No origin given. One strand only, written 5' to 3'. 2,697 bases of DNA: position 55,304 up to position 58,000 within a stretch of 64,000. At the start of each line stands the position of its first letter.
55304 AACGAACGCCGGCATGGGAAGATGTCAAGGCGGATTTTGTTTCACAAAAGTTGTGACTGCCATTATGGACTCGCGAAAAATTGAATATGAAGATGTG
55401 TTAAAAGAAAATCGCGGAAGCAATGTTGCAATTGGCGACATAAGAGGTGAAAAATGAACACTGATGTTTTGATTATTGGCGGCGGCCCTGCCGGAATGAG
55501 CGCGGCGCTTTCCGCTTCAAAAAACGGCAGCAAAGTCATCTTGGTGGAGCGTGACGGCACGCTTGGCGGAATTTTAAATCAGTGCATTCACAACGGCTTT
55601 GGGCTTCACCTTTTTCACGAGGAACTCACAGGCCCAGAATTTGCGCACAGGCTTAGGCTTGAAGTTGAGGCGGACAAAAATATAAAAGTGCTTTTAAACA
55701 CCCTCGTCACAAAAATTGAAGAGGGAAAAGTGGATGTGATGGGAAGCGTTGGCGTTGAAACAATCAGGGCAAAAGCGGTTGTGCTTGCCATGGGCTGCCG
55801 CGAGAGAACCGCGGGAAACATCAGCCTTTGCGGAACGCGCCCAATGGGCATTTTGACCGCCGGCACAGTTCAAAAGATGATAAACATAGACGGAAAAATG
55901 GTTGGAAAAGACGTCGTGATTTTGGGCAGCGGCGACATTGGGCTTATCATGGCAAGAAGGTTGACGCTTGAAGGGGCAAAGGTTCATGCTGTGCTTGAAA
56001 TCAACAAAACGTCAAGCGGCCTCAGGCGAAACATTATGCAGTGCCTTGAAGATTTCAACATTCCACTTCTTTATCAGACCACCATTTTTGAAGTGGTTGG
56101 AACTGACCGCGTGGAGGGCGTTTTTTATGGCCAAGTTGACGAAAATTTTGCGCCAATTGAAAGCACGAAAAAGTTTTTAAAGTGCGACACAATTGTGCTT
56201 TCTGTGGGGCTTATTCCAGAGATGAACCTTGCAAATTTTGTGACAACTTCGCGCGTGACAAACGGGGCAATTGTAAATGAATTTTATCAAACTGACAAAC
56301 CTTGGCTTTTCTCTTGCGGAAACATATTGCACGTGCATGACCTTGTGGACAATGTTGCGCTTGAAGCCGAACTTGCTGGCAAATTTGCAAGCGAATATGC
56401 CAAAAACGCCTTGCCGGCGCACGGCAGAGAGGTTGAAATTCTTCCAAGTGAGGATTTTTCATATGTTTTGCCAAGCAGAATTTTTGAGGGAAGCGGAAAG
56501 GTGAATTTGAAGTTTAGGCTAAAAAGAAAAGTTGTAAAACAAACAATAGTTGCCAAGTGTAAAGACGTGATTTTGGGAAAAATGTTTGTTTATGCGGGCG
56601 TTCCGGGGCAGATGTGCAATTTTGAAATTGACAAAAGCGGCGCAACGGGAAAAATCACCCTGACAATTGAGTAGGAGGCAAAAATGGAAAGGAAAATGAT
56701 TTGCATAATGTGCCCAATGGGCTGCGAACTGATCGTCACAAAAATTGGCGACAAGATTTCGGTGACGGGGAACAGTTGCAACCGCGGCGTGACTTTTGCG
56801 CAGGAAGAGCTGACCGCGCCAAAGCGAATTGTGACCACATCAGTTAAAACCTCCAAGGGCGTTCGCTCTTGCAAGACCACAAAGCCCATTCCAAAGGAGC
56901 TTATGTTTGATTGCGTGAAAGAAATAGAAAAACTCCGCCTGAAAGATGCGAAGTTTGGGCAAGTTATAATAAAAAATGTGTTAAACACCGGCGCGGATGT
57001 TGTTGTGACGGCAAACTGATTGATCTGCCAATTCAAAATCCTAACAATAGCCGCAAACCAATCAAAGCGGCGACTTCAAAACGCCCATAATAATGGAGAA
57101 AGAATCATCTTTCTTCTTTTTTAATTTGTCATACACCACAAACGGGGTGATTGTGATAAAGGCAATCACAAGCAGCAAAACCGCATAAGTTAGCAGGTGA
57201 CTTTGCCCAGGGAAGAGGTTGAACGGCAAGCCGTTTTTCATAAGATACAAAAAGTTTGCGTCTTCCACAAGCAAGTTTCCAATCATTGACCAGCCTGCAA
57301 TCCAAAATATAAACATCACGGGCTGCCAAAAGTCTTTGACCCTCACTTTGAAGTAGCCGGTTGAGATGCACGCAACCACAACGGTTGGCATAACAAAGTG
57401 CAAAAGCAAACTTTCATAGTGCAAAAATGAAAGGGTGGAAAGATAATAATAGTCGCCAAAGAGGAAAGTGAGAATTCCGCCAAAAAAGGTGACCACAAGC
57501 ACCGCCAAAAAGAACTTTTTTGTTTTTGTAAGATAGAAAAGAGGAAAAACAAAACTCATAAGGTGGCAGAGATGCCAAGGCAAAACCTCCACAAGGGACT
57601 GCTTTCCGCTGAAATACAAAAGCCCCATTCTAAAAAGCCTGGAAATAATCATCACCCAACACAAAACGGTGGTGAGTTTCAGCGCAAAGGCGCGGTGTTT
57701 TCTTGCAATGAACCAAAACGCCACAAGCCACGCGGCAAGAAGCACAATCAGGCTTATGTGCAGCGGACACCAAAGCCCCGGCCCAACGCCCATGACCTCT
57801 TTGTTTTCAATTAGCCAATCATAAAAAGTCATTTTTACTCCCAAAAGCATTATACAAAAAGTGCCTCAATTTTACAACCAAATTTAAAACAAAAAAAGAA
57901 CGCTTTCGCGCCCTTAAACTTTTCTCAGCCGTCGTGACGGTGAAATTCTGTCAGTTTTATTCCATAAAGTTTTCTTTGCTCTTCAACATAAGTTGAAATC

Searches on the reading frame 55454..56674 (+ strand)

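Call 10: search_protein_families(library=pfam, proteins=[window:55454-56674:+], max_evalue=0.001)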
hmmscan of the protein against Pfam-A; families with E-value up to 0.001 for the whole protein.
window:55454-56674:+ (406 aa): 13 families
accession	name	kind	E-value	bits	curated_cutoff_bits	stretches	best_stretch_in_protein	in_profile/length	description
PF07992.20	Pyr_redox_2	-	7.3e-32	111.4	26.1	1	4-296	2-282/291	Pyridine nucleotide-disulphide oxidoreductase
PF00070.33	Pyr_redox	-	5.7e-12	46.4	22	0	5-45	2-42/82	Pyridine nucleotide-disulphide oxidoreductase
PF12831.13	FAD_oxidored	-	6.1e-12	46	27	1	4-77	1-74/416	FAD dependent oxidoreductase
PF01266.30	DAO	-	2.3e-10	41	27.9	1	4-38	1-35/353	FAD dependent oxidoreductase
PF00890.30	FAD_binding_2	-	2.7e-09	37.2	20.4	1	4-39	1-36/414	FAD binding domain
PF03486.20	HI0933_like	-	4.4e-09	36.6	50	1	4-38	2-36/244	HI0933-like protein Rossmann domain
PF01494.25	FAD_binding_3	-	7.6e-09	35.7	22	1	3-35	2-34/349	FAD binding domain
PF01946.23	Thi4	-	3.2e-08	33.5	26.2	1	1-39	16-55/235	Thi4 family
PF13450.12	NAD_binding_8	-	3.4e-08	34.1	21.9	1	7-43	1-37/68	NAD(P)-binding Rossmann-like domain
PF13738.12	Pyr_redox_3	-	1.9e-07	31.1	30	0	6-181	1-194/305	Pyridine nucleotide-disulphide oxidoreductase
PF01134.28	GIDA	-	7.7e-07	28.9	22.1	1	4-33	1-30/391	Glucose inhibited division protein A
PF05834.18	Lycopene_cycl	-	3.5e-05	23.5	23.4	0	4-32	1-31/380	Lycopene cyclase protein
PF13241.12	NAD_binding_7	-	7.9e-05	23.6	22.1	0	149-180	5-36/104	Putative NAD(P)-binding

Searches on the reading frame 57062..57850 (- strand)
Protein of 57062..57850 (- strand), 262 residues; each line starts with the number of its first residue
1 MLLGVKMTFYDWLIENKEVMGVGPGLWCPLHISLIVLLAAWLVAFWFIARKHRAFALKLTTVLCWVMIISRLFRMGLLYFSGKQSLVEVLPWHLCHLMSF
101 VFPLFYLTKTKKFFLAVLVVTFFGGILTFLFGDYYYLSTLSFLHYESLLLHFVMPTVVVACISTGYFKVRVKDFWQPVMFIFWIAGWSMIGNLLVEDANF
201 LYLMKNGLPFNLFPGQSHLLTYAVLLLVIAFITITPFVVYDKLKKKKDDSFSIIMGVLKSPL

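Call 10: search_protein_families(library=pfam, proteins=[window:57062-57850:-], max_evalue=0.001)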
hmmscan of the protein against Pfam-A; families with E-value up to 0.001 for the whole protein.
window:57062-57850:- (262 aa): 1 family
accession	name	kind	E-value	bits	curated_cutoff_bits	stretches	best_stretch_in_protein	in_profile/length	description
PF14808.11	TMEM164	-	2.8e-20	73.2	25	1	29-232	9-215/217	TMEM164 family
